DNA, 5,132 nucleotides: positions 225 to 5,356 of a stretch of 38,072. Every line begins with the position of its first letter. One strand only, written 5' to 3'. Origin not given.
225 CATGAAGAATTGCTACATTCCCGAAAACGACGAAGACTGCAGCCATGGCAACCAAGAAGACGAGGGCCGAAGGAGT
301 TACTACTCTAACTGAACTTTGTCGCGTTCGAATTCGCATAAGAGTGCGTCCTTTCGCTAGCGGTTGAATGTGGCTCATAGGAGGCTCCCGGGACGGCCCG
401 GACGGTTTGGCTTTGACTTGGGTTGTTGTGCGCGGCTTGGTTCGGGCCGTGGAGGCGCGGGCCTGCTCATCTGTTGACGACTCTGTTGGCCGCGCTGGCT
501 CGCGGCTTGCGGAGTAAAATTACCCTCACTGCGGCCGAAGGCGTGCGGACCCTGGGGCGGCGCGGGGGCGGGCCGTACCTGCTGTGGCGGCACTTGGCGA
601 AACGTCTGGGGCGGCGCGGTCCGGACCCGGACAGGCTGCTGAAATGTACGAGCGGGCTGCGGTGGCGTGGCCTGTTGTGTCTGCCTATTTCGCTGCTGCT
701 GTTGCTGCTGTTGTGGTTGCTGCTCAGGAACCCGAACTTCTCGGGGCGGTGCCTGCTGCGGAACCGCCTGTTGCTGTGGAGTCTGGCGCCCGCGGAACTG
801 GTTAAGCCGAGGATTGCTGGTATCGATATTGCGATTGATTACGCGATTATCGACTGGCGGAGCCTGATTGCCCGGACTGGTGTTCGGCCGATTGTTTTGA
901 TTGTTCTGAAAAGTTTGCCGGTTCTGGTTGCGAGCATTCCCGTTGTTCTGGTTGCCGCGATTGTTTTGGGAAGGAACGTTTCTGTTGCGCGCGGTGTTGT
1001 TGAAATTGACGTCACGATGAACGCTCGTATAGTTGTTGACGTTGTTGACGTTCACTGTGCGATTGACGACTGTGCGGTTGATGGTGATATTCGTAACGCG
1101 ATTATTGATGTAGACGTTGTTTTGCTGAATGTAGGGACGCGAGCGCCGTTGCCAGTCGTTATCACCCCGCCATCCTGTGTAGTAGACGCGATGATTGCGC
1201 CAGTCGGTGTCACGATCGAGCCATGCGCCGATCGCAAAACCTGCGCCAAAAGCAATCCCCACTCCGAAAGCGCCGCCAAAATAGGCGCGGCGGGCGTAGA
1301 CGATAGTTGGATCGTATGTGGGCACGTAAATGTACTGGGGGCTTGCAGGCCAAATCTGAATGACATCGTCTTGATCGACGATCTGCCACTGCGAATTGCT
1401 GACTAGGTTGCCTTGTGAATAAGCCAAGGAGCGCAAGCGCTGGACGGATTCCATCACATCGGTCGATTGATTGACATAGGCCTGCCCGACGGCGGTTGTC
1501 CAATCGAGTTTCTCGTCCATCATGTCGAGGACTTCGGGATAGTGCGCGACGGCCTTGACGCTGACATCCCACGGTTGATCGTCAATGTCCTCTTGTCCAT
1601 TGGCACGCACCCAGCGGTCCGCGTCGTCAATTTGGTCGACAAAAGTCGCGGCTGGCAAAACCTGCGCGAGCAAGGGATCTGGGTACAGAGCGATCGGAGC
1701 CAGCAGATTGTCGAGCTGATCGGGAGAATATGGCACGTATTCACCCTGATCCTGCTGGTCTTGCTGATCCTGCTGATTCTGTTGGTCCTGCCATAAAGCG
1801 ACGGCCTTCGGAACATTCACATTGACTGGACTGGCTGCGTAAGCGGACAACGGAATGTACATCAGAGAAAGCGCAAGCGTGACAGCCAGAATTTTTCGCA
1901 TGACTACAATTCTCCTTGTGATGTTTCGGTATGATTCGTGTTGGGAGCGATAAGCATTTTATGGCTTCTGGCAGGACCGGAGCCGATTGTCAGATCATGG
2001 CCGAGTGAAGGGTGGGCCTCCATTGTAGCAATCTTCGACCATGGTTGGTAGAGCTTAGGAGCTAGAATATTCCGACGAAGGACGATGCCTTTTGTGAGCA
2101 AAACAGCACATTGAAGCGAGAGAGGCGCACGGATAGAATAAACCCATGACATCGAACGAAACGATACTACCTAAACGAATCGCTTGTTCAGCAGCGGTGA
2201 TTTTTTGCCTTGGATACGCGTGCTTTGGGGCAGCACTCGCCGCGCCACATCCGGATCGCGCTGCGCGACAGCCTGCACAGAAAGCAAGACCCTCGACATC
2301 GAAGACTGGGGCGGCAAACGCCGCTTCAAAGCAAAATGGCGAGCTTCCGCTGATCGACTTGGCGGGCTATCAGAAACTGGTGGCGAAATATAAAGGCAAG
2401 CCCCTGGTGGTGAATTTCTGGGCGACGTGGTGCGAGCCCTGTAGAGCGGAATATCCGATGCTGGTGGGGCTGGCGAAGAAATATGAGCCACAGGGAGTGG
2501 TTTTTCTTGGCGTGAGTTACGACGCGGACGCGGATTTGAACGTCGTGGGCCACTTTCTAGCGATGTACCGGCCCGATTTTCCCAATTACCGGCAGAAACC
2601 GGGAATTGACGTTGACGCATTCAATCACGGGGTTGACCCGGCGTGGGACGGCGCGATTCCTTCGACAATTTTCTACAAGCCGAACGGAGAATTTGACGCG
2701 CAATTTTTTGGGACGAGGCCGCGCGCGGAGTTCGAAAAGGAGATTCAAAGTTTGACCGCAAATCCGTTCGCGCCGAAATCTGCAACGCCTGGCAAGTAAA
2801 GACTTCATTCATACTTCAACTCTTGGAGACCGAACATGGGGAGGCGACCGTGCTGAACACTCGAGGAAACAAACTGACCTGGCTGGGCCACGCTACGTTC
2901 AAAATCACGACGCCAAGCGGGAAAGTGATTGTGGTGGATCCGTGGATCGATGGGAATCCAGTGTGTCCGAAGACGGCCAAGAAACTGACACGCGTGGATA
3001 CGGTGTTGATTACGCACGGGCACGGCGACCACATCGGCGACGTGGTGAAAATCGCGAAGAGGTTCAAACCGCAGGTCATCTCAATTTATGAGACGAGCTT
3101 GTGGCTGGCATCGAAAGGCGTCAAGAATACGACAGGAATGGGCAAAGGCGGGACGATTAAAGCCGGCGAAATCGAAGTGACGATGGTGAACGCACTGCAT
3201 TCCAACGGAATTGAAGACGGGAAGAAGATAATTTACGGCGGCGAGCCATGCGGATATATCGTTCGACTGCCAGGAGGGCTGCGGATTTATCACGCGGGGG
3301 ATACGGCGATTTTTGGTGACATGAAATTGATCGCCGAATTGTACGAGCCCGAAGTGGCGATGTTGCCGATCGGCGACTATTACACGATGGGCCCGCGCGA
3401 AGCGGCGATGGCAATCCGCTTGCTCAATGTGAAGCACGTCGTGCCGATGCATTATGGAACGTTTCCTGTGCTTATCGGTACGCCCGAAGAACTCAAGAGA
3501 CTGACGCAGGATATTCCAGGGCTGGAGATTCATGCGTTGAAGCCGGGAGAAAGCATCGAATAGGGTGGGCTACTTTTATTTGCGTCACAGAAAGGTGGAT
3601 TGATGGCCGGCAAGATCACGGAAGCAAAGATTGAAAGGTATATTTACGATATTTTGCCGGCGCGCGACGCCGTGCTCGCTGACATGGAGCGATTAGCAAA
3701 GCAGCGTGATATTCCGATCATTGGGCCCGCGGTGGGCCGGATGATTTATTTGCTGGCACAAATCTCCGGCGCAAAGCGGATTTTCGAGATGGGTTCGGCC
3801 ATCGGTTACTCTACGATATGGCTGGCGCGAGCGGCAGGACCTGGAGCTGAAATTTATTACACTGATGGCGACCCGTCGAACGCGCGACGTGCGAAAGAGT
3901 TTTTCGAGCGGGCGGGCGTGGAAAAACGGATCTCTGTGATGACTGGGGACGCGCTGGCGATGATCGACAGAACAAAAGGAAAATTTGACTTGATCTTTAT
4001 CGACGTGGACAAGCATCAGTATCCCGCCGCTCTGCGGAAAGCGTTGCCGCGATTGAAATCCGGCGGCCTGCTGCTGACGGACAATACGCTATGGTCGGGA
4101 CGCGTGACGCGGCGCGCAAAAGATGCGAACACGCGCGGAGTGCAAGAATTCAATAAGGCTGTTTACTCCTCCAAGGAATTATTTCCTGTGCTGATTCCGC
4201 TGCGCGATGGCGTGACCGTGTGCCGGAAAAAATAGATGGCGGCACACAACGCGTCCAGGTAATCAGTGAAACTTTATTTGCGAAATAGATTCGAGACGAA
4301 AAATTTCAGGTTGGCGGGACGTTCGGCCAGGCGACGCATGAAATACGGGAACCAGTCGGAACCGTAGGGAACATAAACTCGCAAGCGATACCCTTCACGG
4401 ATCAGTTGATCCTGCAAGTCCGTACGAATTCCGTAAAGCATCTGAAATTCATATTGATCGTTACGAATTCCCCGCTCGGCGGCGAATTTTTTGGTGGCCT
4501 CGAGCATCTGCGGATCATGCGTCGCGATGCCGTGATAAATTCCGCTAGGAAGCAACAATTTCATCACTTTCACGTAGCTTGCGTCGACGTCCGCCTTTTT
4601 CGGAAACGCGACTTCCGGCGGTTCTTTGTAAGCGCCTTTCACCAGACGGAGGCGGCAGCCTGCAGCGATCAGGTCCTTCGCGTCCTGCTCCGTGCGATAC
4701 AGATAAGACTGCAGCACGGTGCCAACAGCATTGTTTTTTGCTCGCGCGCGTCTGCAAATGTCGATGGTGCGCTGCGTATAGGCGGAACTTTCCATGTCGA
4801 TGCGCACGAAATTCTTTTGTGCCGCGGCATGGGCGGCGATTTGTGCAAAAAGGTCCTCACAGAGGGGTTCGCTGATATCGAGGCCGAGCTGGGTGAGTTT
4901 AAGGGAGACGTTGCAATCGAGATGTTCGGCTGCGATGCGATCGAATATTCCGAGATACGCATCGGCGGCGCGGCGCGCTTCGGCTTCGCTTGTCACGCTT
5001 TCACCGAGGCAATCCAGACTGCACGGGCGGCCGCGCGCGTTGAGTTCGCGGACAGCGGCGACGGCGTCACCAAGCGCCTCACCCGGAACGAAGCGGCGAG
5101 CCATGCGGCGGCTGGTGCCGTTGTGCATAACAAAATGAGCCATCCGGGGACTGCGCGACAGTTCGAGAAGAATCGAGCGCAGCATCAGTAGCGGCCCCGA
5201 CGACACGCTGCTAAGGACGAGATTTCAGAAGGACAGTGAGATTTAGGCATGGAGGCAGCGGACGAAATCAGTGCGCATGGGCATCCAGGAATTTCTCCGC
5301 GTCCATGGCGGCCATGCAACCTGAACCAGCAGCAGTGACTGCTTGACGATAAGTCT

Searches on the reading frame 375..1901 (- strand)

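Call 13: search_protein_families(library=pfam, proteins=[window:375-1901:-], max_evalue=0.001)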
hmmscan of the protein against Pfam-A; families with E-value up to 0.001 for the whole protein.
window:375-1901:- (508 aa): 1 family
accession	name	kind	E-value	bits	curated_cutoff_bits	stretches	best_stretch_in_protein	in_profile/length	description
PF11737.13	DUF3300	-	5.6e-48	163.8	25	1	60-254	2-199/227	Protein of unknown function (DUF3300)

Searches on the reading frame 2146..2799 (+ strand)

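Call 13: search_protein_families(library=pfam, proteins=[window:2146-2799:+], max_evalue=0.001)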
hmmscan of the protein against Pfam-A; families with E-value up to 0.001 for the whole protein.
window:2146-2799:+ (217 aa): 4 families
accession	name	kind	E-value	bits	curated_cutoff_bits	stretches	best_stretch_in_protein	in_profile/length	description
PF00578.27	AhpC-TSA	-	5.4e-13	49.4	26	1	71-181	12-119/124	AhpC/TSA family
PF08534.16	Redoxin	-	5.8e-11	42.8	26.6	1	67-130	11-75/148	Redoxin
PF00085.26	Thioredoxin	-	1.5e-09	38.2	23.5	1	74-131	9-64/103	Thioredoxin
PF13905.12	Thioredoxin_8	-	9e-08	32.8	27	1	84-129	1-47/94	Thioredoxin-like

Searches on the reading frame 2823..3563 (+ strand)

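Call 13: search_protein_families(library=pfam, proteins=[window:2823-3563:+], max_evalue=0.001)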
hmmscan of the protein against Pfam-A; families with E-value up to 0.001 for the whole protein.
window:2823-3563:+ (246 aa): 3 families
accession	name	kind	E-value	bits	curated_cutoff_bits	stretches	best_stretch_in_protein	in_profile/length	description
PF13483.12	Lactamase_B_3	-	1.8e-28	100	24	1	17-210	1-160/160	Beta-lactamase superfamily domain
PF12706.13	Lactamase_B_2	-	2.6e-27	96.2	27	1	36-211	3-200/200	Beta-lactamase superfamily domain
PF00753.33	Lactamase_B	-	1.6e-14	54.7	22.7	1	31-208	13-194/196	Metallo-beta-lactamase superfamily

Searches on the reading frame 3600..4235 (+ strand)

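Call 13: search_protein_families(library=pfam, proteins=[window:3600-4235:+], max_evalue=0.001)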
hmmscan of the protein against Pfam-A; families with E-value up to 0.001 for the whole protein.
window:3600-4235:+ (211 aa): 7 families
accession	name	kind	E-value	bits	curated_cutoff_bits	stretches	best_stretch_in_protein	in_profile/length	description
PF01596.23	Methyltransf_3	-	3.2e-38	131.5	22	1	40-211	27-204/204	O-methyltransferase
PF13578.12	Methyltransf_24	-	2.7e-14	54.4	26.3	1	63-162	2-104/105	Methyltransferase domain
PF13649.12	Methyltransf_25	-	2.5e-08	35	27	1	61-156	1-97/97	Methyltransferase domain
PF13847.12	Methyltransf_31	-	4.5e-06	26.9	27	1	56-163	2-112/145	Methyltransferase domain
PF08241.18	Methyltransf_11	-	0.0001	23.3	21.2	1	63-159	2-94/95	Methyltransferase domain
PF01135.25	PCMT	-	0.00014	22.1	20.3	1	45-160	62-171/210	Protein-L-isoaspartate(D-aspartate) O-methyltransferase (PCMT)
PF08242.18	Methyltransf_12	-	0.00075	20.6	30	0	63-157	2-97/98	Methyltransferase domain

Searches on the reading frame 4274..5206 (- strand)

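Call 13: search_protein_families(library=pfam, proteins=[window:4274-5206:-], max_evalue=0.001)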
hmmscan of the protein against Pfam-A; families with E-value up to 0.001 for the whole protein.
window:4274-5206:- (310 aa): 1 family
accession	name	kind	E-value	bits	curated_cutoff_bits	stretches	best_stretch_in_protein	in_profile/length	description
PF01619.24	Pro_dh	-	1.5e-39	136.6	27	1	50-302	3-275/278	Proline dehydrogenase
